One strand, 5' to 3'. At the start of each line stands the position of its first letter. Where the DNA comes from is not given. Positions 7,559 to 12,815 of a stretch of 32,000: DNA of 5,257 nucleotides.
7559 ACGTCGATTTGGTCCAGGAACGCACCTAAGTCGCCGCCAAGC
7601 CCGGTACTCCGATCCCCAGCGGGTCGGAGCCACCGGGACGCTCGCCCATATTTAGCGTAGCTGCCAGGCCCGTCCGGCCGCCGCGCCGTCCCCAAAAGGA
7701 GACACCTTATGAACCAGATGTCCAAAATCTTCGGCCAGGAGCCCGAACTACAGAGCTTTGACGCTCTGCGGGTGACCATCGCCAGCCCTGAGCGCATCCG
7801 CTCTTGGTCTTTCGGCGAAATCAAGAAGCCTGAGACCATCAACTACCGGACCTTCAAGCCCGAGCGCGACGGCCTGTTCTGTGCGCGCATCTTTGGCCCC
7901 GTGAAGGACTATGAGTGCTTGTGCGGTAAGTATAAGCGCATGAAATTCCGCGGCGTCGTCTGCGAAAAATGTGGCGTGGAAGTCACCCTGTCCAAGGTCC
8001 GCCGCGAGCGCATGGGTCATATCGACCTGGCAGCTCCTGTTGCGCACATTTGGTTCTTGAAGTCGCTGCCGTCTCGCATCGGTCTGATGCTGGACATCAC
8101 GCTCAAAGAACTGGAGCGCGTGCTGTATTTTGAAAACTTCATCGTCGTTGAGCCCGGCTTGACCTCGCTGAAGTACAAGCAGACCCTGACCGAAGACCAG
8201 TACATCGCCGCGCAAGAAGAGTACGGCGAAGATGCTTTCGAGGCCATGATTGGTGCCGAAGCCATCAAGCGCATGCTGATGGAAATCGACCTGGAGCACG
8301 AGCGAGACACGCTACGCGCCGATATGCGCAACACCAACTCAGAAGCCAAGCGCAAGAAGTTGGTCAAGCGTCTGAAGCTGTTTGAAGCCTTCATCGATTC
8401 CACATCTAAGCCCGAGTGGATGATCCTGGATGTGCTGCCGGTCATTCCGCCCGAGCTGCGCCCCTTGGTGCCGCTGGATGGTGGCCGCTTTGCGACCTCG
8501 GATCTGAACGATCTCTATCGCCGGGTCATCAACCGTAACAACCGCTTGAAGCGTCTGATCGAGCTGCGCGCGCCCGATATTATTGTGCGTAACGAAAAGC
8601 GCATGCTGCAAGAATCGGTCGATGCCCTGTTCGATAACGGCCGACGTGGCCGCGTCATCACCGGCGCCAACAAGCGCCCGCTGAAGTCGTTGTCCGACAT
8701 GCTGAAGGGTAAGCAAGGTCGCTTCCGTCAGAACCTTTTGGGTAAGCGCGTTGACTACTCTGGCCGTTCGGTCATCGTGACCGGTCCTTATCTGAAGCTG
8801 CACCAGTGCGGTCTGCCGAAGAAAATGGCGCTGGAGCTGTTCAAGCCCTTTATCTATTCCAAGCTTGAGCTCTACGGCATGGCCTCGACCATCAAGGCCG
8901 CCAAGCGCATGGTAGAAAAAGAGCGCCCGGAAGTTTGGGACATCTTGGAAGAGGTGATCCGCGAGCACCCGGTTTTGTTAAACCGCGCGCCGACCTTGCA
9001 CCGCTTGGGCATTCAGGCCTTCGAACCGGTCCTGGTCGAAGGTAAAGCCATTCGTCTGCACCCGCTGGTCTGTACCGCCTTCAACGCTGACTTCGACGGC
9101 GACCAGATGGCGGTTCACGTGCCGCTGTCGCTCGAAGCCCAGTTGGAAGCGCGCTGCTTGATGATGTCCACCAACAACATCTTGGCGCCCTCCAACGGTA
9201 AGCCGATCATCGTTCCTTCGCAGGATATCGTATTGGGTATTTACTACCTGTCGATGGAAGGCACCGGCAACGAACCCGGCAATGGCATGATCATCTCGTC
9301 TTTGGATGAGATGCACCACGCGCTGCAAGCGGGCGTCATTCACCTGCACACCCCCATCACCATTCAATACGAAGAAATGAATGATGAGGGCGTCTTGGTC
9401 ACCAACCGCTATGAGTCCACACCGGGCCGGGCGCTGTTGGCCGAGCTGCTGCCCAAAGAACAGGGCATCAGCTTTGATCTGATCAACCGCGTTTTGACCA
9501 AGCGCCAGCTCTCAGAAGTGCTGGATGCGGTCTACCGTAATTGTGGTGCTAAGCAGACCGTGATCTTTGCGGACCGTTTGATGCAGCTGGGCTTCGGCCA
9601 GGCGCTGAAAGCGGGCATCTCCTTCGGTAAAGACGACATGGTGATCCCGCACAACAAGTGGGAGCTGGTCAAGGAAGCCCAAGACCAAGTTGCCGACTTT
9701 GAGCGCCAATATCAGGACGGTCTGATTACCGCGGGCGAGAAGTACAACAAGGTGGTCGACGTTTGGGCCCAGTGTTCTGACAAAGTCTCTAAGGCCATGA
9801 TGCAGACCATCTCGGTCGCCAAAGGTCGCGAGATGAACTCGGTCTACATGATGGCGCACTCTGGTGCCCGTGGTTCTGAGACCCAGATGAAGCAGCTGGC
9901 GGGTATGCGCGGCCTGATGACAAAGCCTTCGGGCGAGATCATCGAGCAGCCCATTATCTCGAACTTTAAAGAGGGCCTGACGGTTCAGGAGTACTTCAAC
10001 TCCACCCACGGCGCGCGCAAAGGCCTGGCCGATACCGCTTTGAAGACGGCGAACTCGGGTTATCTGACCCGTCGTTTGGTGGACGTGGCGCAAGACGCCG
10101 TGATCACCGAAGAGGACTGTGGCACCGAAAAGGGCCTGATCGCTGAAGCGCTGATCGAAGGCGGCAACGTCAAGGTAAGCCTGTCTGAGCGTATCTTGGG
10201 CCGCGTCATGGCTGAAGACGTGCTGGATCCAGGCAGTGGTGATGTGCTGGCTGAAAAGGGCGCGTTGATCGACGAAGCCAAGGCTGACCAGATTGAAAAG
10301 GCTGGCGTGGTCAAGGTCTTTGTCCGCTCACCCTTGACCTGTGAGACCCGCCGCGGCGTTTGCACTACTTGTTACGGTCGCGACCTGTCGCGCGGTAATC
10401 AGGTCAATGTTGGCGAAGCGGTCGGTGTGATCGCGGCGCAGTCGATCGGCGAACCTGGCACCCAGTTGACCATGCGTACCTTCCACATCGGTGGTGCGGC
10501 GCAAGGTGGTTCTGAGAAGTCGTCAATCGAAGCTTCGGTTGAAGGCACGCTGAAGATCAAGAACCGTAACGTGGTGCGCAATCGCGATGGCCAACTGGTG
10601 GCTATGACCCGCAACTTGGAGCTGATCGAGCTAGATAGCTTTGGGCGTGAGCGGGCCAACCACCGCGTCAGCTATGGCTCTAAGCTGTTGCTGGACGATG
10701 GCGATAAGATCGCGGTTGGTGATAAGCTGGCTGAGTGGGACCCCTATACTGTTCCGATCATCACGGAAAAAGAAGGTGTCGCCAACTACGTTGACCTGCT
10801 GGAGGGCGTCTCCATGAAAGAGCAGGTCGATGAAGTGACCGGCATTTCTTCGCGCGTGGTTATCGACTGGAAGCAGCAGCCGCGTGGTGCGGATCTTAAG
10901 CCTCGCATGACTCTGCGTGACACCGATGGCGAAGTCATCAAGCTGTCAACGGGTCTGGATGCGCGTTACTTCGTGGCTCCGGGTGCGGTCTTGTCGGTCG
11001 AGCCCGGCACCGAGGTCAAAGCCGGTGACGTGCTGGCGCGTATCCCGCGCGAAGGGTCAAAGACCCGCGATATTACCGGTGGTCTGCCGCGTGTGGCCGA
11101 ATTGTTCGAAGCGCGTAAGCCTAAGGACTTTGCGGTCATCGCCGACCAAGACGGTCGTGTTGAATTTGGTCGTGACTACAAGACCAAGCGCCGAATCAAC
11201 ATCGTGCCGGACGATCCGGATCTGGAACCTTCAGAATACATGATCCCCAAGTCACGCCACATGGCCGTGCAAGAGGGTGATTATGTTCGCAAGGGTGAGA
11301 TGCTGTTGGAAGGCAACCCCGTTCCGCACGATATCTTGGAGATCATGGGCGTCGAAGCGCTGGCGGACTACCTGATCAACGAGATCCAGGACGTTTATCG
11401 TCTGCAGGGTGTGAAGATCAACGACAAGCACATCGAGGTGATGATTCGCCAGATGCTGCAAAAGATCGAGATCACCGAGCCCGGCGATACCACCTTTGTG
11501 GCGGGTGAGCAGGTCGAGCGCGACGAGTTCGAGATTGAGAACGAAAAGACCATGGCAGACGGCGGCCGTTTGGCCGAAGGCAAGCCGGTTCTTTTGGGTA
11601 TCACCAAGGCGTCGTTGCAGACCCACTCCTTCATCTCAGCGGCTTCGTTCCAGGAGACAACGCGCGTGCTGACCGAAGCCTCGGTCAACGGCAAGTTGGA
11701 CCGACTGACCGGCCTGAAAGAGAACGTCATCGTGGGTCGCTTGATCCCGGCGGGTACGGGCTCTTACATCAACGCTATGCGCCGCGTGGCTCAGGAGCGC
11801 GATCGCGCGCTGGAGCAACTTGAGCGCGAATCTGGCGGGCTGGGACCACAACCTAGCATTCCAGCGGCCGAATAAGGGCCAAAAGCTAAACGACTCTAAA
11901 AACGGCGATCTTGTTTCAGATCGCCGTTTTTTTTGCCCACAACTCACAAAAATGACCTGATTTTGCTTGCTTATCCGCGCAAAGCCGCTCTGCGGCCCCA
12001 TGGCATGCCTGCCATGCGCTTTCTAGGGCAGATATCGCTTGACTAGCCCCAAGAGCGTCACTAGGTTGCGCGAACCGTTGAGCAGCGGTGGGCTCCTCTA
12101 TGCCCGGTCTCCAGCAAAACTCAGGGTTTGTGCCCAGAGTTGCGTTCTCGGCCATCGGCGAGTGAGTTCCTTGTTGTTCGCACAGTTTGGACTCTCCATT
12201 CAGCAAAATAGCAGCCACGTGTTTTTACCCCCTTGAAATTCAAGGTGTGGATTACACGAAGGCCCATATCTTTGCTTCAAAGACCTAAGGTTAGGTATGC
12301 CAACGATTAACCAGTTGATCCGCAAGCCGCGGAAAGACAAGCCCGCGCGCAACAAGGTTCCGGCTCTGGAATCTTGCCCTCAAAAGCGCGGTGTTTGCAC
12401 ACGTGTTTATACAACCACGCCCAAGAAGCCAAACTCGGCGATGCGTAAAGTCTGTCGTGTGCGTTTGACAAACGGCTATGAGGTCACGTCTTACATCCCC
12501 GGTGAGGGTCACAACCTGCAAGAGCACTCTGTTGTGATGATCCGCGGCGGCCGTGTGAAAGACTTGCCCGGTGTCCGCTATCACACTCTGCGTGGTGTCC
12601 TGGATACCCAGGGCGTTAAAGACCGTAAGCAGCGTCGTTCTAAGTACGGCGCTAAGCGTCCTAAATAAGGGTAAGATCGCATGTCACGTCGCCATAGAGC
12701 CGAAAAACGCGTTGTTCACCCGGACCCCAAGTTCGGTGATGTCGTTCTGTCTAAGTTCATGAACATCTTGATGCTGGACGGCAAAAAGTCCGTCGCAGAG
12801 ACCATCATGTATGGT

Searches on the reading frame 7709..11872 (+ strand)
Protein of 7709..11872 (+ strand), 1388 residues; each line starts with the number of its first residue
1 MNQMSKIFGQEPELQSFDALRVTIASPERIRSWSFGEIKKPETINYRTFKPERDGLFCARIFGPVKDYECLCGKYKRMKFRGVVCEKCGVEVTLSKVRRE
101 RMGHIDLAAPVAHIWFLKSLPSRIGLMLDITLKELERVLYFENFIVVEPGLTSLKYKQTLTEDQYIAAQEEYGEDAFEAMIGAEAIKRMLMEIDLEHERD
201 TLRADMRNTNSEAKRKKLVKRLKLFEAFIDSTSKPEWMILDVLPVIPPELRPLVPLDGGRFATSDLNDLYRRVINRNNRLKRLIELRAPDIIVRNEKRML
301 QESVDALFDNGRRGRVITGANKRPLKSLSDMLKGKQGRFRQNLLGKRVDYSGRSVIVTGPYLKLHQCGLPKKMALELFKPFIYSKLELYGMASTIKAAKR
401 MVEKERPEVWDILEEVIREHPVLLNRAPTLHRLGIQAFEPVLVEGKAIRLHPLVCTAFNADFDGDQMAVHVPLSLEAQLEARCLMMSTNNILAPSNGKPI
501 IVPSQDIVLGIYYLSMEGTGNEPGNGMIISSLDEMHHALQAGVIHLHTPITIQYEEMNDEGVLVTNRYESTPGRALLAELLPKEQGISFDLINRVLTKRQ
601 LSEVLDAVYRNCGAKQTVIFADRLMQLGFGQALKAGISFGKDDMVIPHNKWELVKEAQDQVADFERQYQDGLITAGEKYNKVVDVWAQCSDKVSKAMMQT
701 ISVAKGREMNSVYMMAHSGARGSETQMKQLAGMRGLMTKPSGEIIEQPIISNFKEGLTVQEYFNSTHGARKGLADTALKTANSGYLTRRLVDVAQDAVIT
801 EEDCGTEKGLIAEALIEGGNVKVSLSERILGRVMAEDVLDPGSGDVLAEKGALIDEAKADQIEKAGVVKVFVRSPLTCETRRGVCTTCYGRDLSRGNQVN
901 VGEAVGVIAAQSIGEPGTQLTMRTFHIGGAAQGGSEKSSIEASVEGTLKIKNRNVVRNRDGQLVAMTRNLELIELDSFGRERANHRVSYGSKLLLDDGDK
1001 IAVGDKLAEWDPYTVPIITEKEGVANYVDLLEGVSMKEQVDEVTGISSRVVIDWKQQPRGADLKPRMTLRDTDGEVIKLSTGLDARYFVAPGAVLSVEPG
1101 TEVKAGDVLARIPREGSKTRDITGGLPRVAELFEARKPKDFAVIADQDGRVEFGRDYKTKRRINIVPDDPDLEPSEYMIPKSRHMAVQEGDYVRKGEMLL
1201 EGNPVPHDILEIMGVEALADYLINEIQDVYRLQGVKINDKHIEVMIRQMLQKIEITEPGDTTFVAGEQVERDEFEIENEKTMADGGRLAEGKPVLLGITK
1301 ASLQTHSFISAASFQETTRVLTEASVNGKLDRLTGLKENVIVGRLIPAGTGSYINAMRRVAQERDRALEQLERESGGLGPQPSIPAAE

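Call 7: search_protein_families(library=pfam, proteins=[window:7709-11872:+], max_evalue=1)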
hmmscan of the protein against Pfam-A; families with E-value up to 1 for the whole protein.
window:7709-11872:+ (1388 aa): 8 families
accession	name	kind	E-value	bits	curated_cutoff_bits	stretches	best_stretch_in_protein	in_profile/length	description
PF04997.17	RNA_pol_Rpb1_1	-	3.7e-86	289.7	39.7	1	15-343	2-312/312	RNA polymerase Rpb1, domain 1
PF04998.22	RNA_pol_Rpb1_5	-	1.7e-74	251.1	28.5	1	756-1304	1-265/267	RNA polymerase Rpb1, domain 5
PF00623.25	RNA_pol_Rpb1_2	-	1e-38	133.6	25.3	2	393-486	72-165/166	RNA polymerase Rpb1, domain 2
PF04983.23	RNA_pol_Rpb1_3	-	8.6e-27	94.4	28.9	1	490-644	1-162/162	RNA polymerase Rpb1, domain 3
PF05000.22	RNA_pol_Rpb1_4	-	5.1e-18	65.4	24.8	1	673-753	1-106/107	RNA polymerase Rpb1, domain 4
PF01551.29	Peptidase_M23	-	0.00024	21.7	28.7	0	1074-1119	34-79/96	Peptidase family M23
PF13533.13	Biotin_lipoyl_2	-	0.00026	21.2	29.8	0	1096-1112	15-31/32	Biotin-lipoyl like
PF21668.3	RPOC_hybrid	-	0.0021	18.3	27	0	1069-1112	32-69/102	DNA-directed RNA polymerase subunit beta', hybrid domain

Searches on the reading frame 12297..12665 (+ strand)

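Call 67: search_protein_families(library=pfam, proteins=[window:12297-12665:+], max_evalue=0.01)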
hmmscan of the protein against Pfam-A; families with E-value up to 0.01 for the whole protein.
window:12297-12665:+ (123 aa): 1 family
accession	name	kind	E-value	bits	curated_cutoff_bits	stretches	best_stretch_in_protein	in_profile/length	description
PF00164.32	Ribosom_S12_S23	-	5.8e-42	142.3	22.3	1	18-123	2-109/110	Ribosomal protein S12/S23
